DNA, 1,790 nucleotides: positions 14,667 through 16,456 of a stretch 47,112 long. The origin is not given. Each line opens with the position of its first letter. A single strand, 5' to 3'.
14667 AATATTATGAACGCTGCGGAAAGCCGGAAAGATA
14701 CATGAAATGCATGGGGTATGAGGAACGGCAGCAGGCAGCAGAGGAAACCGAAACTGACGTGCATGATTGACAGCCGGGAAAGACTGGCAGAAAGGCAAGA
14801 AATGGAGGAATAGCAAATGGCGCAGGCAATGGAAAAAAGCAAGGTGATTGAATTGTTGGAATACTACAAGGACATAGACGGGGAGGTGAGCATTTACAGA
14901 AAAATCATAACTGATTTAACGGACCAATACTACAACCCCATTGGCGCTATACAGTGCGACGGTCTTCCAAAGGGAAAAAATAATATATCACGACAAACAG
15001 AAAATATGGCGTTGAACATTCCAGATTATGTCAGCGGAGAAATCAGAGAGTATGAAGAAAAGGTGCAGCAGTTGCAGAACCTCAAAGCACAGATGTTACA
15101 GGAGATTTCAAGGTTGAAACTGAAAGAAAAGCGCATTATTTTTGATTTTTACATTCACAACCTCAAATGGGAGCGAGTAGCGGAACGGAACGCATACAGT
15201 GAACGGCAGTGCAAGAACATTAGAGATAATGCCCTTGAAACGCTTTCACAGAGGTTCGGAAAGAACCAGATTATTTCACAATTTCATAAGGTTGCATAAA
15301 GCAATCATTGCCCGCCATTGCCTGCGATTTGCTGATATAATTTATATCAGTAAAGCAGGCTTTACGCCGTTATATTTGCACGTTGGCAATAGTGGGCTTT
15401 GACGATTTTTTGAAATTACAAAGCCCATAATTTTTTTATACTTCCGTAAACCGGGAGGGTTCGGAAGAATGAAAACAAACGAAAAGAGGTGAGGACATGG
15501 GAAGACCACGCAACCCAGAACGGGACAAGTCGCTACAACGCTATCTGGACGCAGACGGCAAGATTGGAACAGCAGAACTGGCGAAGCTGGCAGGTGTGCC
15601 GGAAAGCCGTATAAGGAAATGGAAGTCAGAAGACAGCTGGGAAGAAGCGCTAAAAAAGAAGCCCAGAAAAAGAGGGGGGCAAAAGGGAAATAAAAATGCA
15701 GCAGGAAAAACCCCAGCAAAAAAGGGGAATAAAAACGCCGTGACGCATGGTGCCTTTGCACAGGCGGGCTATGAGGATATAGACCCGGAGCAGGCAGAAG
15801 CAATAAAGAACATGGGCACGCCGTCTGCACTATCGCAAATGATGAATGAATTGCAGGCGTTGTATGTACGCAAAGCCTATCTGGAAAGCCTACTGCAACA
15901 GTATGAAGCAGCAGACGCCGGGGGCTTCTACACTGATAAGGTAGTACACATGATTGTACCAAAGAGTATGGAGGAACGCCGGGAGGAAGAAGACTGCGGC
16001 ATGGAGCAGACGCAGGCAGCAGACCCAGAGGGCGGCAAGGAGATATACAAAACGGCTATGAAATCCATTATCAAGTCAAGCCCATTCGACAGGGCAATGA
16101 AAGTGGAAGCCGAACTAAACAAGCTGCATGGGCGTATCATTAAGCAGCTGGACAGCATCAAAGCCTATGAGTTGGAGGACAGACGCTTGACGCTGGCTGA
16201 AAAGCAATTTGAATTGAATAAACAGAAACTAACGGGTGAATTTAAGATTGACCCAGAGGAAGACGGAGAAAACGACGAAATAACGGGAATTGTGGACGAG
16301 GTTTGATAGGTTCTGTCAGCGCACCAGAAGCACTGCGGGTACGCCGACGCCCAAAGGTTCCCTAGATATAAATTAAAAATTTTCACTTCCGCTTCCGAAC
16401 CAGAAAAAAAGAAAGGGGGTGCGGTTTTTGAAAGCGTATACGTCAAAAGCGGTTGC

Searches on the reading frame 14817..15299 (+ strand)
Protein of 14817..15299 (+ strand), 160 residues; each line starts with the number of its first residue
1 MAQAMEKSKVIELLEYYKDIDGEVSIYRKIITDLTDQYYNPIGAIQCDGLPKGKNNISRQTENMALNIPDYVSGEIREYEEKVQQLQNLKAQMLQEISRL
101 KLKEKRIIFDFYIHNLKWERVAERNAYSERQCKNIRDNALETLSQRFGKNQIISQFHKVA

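Call 20: search_protein_families(library=pfam, max_evalue=0.01, proteins=[window:14817-15299:+])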
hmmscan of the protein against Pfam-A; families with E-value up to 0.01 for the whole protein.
window:14817-15299:+ (160 aa): 0 families

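Call 45: search_protein_families(library=phrogs, max_evalue=0.001, proteins=[window:14817-15299:+])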
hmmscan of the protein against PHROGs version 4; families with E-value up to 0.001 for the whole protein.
window:14817-15299:+ (160 aa): 2 families
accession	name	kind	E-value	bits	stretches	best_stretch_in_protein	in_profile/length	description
phrog_36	-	transcription regulation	2.6e-18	67.4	1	6-152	52-192/220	transcriptional regulator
phrog_248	-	transcription regulation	3.7e-10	41.1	1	27-154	32-144/161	transcriptional activator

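Call 64: search_protein_families(library=ncbifam, max_evalue=0.01, proteins=[window:14817-15299:+])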
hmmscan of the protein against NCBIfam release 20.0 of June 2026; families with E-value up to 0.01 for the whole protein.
window:14817-15299:+ (160 aa): 1 family
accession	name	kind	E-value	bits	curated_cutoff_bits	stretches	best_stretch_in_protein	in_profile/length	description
TIGR02937.1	sigma70-ECF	superfamily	0.00017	21.3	42.9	1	70-146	96-164/165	sigma-70 family RNA polymerase sigma factor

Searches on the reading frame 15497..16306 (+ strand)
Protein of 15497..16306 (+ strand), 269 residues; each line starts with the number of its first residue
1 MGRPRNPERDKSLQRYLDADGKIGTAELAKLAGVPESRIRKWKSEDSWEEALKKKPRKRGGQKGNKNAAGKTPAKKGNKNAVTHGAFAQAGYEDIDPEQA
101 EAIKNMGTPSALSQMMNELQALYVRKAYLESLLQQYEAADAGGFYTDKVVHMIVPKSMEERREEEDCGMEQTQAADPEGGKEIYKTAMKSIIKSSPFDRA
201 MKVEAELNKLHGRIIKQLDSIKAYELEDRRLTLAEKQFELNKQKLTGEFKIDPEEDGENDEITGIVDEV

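Call 11: search_protein_families(library=pfam, max_evalue=0.1, proteins=[window:15497-16306:+])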
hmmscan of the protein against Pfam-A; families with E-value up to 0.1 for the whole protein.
window:15497-16306:+ (269 aa): 3 families
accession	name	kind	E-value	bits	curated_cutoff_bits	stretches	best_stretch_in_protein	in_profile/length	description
PF10668.15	Phage_terminase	-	1.2e-11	44.6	22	1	1-53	1-53/67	Phage terminase small subunit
PF13518.12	HTH_28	-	0.032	14.7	25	0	15-59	8-51/52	Helix-turn-helix domain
PF13404.12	HTH_AsnC-type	-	0.099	12.9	27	0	13-40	8-35/42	AsnC-type helix-turn-helix domain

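Call 12: search_protein_families(library=phrogs, max_evalue=0.01, proteins=[window:15497-16306:+])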
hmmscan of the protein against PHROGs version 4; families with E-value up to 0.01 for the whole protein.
window:15497-16306:+ (269 aa): 6 families
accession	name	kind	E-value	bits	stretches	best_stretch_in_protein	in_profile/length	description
phrog_1889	-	head and packaging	8.9e-47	160.9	1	1-267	1-269/276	terminase small subunit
phrog_509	-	head and packaging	2e-19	71.1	1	3-96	2-101/238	terminase small subunit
phrog_2606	-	head and packaging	3.6e-08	34.1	1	1-76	1-75/310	terminase small subunit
phrog_4151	-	DNA, RNA and nucleotide metabolism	0.00022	22.1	1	23-117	21-114/154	DNA binding protein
phrog_1206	-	head and packaging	0.00092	20.1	1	23-142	21-138/207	terminase small subunit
phrog_2538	-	head and packaging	0.0015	19.7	1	21-59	17-55/129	terminase small subunit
